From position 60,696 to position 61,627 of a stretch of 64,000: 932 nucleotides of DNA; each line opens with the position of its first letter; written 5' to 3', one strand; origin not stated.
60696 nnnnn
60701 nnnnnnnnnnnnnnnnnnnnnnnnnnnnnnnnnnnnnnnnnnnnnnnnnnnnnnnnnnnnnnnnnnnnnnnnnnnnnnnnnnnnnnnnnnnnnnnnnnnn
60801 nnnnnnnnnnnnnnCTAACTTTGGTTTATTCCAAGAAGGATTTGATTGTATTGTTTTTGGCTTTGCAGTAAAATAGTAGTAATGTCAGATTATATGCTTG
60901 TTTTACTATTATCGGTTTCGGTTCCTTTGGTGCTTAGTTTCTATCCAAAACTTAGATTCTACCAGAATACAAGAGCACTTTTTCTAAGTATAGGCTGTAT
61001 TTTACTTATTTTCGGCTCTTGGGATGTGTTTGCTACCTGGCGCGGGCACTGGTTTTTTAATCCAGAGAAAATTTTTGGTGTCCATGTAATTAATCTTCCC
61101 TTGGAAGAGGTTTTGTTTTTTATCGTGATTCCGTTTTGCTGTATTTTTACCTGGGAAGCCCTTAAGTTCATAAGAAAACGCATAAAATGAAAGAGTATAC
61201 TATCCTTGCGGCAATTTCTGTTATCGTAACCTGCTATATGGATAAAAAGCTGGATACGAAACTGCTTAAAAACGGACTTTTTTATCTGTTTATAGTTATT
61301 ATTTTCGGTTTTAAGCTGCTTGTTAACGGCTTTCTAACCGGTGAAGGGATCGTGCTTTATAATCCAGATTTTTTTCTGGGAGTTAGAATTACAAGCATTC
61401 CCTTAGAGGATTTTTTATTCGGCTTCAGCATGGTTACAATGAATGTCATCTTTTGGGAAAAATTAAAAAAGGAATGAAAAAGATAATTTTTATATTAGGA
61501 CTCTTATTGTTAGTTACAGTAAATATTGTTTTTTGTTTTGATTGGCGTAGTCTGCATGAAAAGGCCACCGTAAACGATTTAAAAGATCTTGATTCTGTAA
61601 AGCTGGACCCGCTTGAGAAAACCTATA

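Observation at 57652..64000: Carotenoid-type cluster resembling a C50 / elongated-carotenoid pathway, with ispH embedded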

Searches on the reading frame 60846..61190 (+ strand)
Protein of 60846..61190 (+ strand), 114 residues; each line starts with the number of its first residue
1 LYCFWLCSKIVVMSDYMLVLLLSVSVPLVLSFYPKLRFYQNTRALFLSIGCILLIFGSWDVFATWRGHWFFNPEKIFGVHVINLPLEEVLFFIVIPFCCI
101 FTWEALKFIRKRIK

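Call 4: search_protein_families(library=pfam, proteins=[window:60846-61190:+], max_evalue=0.01)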
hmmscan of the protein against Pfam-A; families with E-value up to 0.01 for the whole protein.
window:60846-61190:+ (114 aa): 1 family
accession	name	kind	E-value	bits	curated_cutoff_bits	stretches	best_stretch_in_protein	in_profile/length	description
PF18916.5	Lycopene_cyc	-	2.3e-13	51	27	1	16-104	4-90/92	Lycopene cyclase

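Call 5: search_protein_families(library=ncbifam, proteins=[window:60846-61190:+], max_evalue=0.01)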
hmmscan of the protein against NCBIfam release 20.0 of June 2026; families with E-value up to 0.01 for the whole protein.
window:60846-61190:+ (114 aa): 1 family
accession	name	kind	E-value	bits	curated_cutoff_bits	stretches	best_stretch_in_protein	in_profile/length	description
TIGR03462.1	CarR_dom_SF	subfamily_domain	1.8e-20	73.2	39.4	1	15-101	2-87/89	lycopene cyclase domain-containing protein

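Call 80: find_homologous_proteins(query=A2, max_evalue=0.001)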
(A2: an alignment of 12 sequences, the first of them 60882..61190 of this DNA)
Query A2 (12 sequences) (102 aa, profile of the alignment): 1167 proteins with E <= 0.001 among 4477 candidates; the best 120 are listed.
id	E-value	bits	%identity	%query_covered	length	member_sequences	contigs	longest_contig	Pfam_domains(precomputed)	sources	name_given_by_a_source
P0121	3.2e-48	180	69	98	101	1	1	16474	PF18916.6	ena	-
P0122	4.9e-48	180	69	98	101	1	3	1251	PF18916.6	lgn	-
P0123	1.0e-47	179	65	100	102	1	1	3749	PF18916.6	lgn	-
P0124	1.1e-47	179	72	100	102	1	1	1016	PF18916.6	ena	-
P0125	1.2e-47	178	70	99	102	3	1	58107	PF18916.6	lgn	-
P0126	1.4e-47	178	62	100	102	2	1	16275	PF18916.6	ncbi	ncbi:lycopene cyclase domain-containing protein [Candidatus Omnitrophota bacterium]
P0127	1.4e-47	178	68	100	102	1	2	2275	PF18916.6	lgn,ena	-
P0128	1.6e-47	178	70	100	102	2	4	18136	PF18916.6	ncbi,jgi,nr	ncbi:MAG: lycopene cyclase domain-containing protein [Candidatus Omnitrophica bacterium]|nr:lycopene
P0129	3.5e-47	177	63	100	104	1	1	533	PF18916.6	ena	-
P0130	3.8e-47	177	67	100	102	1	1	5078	PF18916.6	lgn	-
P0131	4.5e-47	177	67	100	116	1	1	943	PF18916.6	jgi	-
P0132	4.7e-47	177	64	100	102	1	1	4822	PF18916.6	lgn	-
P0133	6.7e-47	176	66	100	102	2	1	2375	PF18916.6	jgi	-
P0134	9.2e-47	176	64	100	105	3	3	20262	PF18916.6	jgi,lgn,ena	-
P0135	9.8e-47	176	67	100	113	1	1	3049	PF18916.6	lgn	-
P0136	1.0e-46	176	69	100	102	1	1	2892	PF18916.6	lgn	-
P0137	1.0e-46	175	68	100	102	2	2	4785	PF18916.6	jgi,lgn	jgi:lycopene cyclase domain-containing protein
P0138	1.1e-46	175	67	100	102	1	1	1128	PF18916.6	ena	-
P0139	1.2e-46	175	66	100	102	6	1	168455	PF18916.6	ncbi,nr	ncbi:MAG: lycopene cyclase domain-containing protein [Candidatus Omnitrophica bacterium]|nr:lycopene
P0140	1.5e-46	175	68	99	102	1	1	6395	PF18916.6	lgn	-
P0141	1.6e-46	175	63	100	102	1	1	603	PF18916.6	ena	-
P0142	1.8e-46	175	60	100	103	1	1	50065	PF18916.6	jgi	-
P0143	2.0e-46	175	65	100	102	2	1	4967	PF18916.6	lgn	-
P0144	2.0e-46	175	67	100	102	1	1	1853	PF18916.6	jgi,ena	-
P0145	2.0e-46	175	69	100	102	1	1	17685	PF18916.6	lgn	-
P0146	2.1e-46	174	66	100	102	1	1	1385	PF18916.6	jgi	jgi:lycopene cyclase domain-containing protein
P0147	2.3e-46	174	69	100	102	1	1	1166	PF18916.6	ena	-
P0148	2.5e-46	174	64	100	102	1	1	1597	PF18916.6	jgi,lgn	-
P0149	2.8e-46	174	68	100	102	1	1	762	PF18916.6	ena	-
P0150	2.9e-46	174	62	99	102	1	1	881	PF18916.6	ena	-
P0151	3.0e-46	174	69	100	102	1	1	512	PF18916.6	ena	-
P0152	3.5e-46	174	63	100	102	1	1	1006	PF18916.6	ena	-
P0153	3.5e-46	174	63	100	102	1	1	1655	PF18916.6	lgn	-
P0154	3.6e-46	174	64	100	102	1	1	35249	PF18916.6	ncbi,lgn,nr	ncbi:MAG: lycopene cyclase domain-containing protein [Candidatus Omnitrophica bacterium]|nr:lycopene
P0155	3.8e-46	174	66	100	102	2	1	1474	PF18916.6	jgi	jgi:lycopene cyclase domain-containing protein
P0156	4.7e-46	173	68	100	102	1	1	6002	PF18916.6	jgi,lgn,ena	-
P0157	4.9e-46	173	65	100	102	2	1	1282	PF18916.6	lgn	-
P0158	5.1e-46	173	65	100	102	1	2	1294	PF18916.6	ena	-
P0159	5.2e-46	173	68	100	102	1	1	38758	PF18916.6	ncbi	ncbi:lycopene cyclase domain-containing protein [Candidatus Omnitrophota bacterium]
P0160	5.3e-46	173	64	100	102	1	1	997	PF18916.6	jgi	jgi:lycopene cyclase domain-containing protein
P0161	5.3e-46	173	60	99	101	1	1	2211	PF18916.6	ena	-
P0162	5.4e-46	173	64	100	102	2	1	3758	PF18916.6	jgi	-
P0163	5.6e-46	173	60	100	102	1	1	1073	PF18916.6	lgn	-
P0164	5.6e-46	173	59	100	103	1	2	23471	PF18916.6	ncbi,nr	ncbi:MAG: lycopene cyclase domain-containing protein [Candidatus Omnitrophica bacterium]|nr:lycopene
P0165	6.7e-46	173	61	100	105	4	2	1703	PF18916.6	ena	-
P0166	6.8e-46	173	60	100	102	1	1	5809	PF18916.6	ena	-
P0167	7.2e-46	173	69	100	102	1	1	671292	PF18916.6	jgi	-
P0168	8.5e-46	173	63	100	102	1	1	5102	PF18916.6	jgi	jgi:lycopene cyclase domain-containing protein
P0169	9.0e-46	172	67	100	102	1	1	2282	PF18916.6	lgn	-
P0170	9.5e-46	172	63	100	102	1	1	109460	PF18916.6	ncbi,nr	ncbi:MAG: lycopene cyclase domain-containing protein [Candidatus Omnitrophica bacterium]|nr:lycopene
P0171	1.0e-45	172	63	100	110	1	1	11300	PF18916.6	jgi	jgi:lycopene cyclase domain-containing protein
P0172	1.0e-45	172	63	100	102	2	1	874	PF18916.6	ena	-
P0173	1.1e-45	172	68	100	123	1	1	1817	PF18916.6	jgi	-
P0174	1.2e-45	172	64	99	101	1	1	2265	PF18916.6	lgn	-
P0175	1.4e-45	172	66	100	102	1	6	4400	PF18916.6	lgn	-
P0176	1.4e-45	172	64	100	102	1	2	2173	PF18916.6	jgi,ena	-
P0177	1.4e-45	172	67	100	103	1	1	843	PF18916.6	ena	-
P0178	1.6e-45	172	62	100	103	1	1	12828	PF18916.6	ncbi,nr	ncbi:MAG: lycopene cyclase domain-containing protein [Candidatus Omnitrophica bacterium]|nr:lycopene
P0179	1.6e-45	172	66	100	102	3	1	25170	PF18916.6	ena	-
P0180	1.7e-45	172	60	100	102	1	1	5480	PF18916.6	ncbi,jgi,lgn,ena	-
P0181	1.7e-45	172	67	100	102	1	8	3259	PF18916.6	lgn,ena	-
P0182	1.8e-45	171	63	100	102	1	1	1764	PF18916.6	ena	-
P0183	1.8e-45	171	63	100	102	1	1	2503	PF18916.6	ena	-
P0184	1.8e-45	171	71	100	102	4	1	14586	PF18916.6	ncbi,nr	ncbi:MAG: lycopene cyclase domain-containing protein [Candidatus Omnitrophica bacterium]|nr:lycopene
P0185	2.0e-45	171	63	100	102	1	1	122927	PF18916.6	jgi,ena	-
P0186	2.1e-45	171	61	98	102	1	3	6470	PF18916.6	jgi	jgi:lycopene cyclase domain-containing protein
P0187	2.2e-45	171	64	100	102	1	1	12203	PF18916.6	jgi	-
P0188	2.6e-45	171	66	98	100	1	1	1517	PF18916.6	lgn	-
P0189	2.6e-45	171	62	100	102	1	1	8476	PF18916.6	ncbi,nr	ncbi:MAG: lycopene cyclase domain-containing protein [Candidatus Omnitrophica bacterium]|nr:lycopene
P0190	2.6e-45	171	63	100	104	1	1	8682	PF18916.6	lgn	-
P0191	2.6e-45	171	67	100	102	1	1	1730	PF18916.6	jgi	jgi:lycopene cyclase domain-containing protein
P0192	2.7e-45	171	59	98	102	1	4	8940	PF18916.6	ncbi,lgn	-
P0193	2.9e-45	171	65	100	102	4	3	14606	PF18916.6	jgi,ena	-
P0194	3.0e-45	171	66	99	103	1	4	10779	PF18916.6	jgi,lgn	-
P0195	3.3e-45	171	60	100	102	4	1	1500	PF18916.6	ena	-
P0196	3.5e-45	171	66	100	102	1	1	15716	PF18916.6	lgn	-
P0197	4.0e-45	170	62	100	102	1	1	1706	PF18916.6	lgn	-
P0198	4.2e-45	170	67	98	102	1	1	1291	PF18916.6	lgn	-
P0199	4.3e-45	170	66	100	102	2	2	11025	PF18916.6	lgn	-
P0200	4.7e-45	170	63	100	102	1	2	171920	PF18916.6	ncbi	-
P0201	4.8e-45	170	60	100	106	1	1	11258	PF18916.6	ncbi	ncbi:MAG: lycopene cyclase domain-containing protein [Candidatus Omnitrophota bacterium]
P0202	4.9e-45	170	62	100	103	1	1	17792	PF18916.6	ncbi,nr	ncbi:MAG: lycopene cyclase domain-containing protein [Candidatus Omnitrophica bacterium]|nr:lycopene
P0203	5.4e-45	170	62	100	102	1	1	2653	PF18916.6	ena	-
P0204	5.5e-45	170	57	100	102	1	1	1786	PF18916.6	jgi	jgi:lycopene cyclase domain-containing protein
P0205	5.8e-45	170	59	100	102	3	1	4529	PF18916.6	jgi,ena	-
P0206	6.0e-45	170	58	99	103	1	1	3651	PF18916.6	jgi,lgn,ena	-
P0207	6.2e-45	170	62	100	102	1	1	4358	PF18916.6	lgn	-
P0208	6.5e-45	170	65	96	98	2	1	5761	PF18916.6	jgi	jgi:lycopene cyclase domain-containing protein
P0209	6.7e-45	170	66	100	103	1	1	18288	PF18916.6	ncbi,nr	ncbi:MAG: lycopene cyclase domain-containing protein [Candidatus Omnitrophica bacterium]|nr:lycopene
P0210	7.1e-45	170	59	100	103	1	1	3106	PF18916.6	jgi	-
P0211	7.4e-45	170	59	100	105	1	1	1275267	PF18916.6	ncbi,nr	ncbi:MAG: lycopene cyclase domain-containing protein [Candidatus Omnitrophota bacterium]|nr:MAG: lyc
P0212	7.6e-45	169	63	100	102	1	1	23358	PF18916.6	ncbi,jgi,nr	ncbi:MAG: lycopene cyclase domain-containing protein [Candidatus Omnitrophota bacterium]|nr:MAG: lyc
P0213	7.7e-45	169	67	96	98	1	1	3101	PF18916.6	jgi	-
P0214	8.6e-45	169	67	100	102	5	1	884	PF18916.6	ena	-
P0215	8.7e-45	169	66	98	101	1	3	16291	PF18916.6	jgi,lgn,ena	-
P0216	9.9e-45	169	62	100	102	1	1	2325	PF18916.6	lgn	-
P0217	1.0e-44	169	63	100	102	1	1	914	PF18916.6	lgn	-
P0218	1.3e-44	169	64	100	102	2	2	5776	PF18916.6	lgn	-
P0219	1.4e-44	169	62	100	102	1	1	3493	PF18916.6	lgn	-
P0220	1.4e-44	169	64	100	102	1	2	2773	PF18916.6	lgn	-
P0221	1.5e-44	169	63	99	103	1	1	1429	PF18916.6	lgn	-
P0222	1.7e-44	168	61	100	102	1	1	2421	PF18916.6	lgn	-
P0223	1.9e-44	168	59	100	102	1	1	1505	PF18916.6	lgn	-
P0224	2.1e-44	168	63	99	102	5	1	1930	PF18916.6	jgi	-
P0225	2.1e-44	168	59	98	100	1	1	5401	PF18916.6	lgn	-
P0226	2.2e-44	168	61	100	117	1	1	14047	PF18916.6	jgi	jgi:lycopene cyclase domain-containing protein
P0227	2.3e-44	168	60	100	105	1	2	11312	PF18916.6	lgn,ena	-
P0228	2.6e-44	168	64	96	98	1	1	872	PF18916.6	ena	-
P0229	2.8e-44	168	59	99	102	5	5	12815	PF18916.6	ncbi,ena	-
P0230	2.9e-44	168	61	100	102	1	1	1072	PF18916.6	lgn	-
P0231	2.9e-44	168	59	100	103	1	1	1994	PF18916.6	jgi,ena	-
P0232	3.1e-44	168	58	100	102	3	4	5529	PF18916.6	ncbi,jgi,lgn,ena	ncbi:MAG: lycopene cyclase domain-containing protein [Candidatus Omnitrophota bacterium]|jgi:lycopen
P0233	3.1e-44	167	62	100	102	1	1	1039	PF18916.6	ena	-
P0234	3.5e-44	167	59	100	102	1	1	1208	PF18916.6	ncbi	-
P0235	3.6e-44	167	64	100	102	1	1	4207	PF18916.6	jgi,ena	-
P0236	3.7e-44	167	57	99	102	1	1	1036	PF18916.6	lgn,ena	-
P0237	4.0e-44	167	63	100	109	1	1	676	PF18916.6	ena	-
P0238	4.1e-44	167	61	99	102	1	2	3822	PF18916.6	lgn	-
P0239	4.3e-44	167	65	100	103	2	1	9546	PF18916.6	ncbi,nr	ncbi:MAG: lycopene cyclase domain-containing protein [Candidatus Omnitrophica bacterium]|nr:lycopene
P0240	4.6e-44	167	59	98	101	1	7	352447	PF18916.6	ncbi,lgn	-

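Call 86: search_protein_representatives(protein=window:60882-61190:+)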
Query: 102 residues. Proteins with E-value up to 0.001 (for the whole library): 1293; up to 1e-10: 458; up to 1e-30: 1. The best 150 are listed.
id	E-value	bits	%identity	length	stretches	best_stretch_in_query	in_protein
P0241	3.3e-31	124.1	53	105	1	2-99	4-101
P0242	6.4e-29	116.7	55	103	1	1-101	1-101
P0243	2.1e-28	115.1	54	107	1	1-101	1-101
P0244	5.6e-26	107.3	54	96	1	11-99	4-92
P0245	4.9e-25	104.3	48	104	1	3-100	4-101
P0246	4.8e-23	97.8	46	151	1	1-99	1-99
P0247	1.2e-22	96.6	49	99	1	8-101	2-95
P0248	1.9e-21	92.7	46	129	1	1-97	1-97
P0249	1.9e-20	89.5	33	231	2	4-95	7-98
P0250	2.7e-20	89.0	45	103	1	2-96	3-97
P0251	5.9e-20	87.9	33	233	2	4-100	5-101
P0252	7.3e-20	87.6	31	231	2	1-100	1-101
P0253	1.2e-19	86.9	38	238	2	4-96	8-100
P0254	2.8e-19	85.7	43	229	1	4-97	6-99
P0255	3.0e-19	85.6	35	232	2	2-97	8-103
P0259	7.3e-19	84.4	37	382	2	3-98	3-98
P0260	8.4e-19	84.2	45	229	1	1-96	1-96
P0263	1.4e-18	83.5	44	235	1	4-96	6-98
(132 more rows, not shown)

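Call 87: list_cluster_members(proteins=[P0249, P0251, P0252, P0253, P0254, P0255, P0259, P0260, P0263, P0246])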
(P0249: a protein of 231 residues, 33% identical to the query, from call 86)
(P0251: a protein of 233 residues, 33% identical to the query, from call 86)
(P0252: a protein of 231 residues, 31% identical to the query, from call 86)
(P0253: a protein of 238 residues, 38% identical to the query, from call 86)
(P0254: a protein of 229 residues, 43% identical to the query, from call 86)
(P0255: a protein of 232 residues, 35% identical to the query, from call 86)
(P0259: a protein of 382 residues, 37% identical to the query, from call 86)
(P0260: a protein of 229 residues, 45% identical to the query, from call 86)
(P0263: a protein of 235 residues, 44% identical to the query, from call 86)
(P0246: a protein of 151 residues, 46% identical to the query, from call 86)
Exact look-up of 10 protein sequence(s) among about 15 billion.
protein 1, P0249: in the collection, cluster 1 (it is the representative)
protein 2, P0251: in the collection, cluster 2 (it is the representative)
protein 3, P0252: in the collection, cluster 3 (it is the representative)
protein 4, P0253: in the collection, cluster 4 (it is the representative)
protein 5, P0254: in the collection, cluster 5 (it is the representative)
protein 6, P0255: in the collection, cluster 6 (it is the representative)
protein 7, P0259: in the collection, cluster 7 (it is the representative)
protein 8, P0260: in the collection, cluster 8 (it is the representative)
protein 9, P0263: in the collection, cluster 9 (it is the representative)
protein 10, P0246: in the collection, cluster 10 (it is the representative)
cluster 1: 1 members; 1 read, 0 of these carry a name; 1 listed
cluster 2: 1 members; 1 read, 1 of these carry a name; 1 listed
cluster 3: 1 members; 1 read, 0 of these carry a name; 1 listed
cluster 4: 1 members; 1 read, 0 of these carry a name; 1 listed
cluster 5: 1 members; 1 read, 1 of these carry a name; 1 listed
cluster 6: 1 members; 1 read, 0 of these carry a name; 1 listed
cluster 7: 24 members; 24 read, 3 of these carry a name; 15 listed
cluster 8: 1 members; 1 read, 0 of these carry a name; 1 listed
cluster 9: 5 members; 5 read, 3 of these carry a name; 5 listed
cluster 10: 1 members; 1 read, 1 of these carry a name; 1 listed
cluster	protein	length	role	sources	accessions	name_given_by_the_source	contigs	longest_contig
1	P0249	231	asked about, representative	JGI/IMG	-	-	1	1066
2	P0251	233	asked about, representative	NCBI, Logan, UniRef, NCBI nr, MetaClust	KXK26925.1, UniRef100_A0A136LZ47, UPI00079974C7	MAG: hypothetical protein TR69_WS6001000949 [candidate division WS6 bacterium OLB20] | Lycopene cyclase domain-containing protein n=1 Tax=candidate division WS6 bacterium OLB20 ... | status=active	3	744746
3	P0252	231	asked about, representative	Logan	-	-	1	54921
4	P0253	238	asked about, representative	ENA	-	-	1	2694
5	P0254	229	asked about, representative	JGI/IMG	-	lycopene cyclase domain-containing protein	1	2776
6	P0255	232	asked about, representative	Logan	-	-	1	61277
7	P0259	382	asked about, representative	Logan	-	-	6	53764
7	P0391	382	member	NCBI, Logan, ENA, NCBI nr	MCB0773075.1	MAG: lycopene cyclase domain-containing protein [Flavobacteriales bacterium] | lycopene cyclase domain-containing protein [Flavobacteriales bacterium]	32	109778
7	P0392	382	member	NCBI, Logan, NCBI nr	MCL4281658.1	MAG: lycopene cyclase domain-containing protein [Flavobacteriales bacterium] | lycopene cyclase domain-containing protein [Flavobacteriales bacterium]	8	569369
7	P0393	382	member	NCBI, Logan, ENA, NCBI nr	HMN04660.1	MAG TPA: lycopene cyclase domain-containing protein [Flavobacteriales bacterium] | lycopene cyclase domain-containing protein [Flavobacteriales bacterium]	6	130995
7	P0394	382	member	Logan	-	-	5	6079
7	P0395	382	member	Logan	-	-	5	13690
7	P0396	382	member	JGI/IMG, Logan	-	-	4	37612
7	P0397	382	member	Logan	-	-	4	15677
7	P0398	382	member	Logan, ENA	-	-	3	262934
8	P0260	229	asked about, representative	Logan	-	-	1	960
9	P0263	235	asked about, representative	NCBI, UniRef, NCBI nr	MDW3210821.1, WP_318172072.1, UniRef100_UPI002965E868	MAG: lycopene cyclase domain-containing protein [Reichenbachiella sp.] | lycopene cyclase domain-containing protein n=1 Tax=Reichenbachiella sp. TaxID=2184521 ... | lycopene cyclase domain-containing protein [Reichenbachiella sp.]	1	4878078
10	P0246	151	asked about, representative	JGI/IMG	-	lycopene cyclase domain-containing protein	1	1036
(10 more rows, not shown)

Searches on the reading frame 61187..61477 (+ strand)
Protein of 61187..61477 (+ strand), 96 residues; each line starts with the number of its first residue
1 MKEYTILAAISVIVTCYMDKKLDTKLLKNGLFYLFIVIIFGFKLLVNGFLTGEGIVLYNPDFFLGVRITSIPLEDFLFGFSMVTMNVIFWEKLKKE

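Call 4: search_protein_families(library=pfam, proteins=[window:61187-61477:+], max_evalue=0.01)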
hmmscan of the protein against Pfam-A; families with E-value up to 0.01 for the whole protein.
window:61187-61477:+ (96 aa): 1 family
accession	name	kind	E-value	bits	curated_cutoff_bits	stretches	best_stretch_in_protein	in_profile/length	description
PF18916.5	Lycopene_cyc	-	8e-17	62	27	1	7-92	9-91/92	Lycopene cyclase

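Call 5: search_protein_families(library=ncbifam, proteins=[window:61187-61477:+], max_evalue=0.01)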
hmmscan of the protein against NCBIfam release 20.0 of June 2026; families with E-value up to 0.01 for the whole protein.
window:61187-61477:+ (96 aa): 1 family
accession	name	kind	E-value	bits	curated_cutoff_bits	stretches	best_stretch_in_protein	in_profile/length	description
TIGR03462.1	CarR_dom_SF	subfamily_domain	3.4e-14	53.1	39.4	1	3-90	2-88/89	lycopene cyclase domain-containing protein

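Call 63: search_dna_similar(query=window:61187-61477:+, collection=plasmids, mode=protein, max_evalue=1, max_rows=40)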
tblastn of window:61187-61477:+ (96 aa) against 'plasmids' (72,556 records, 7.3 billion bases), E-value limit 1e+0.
No match.
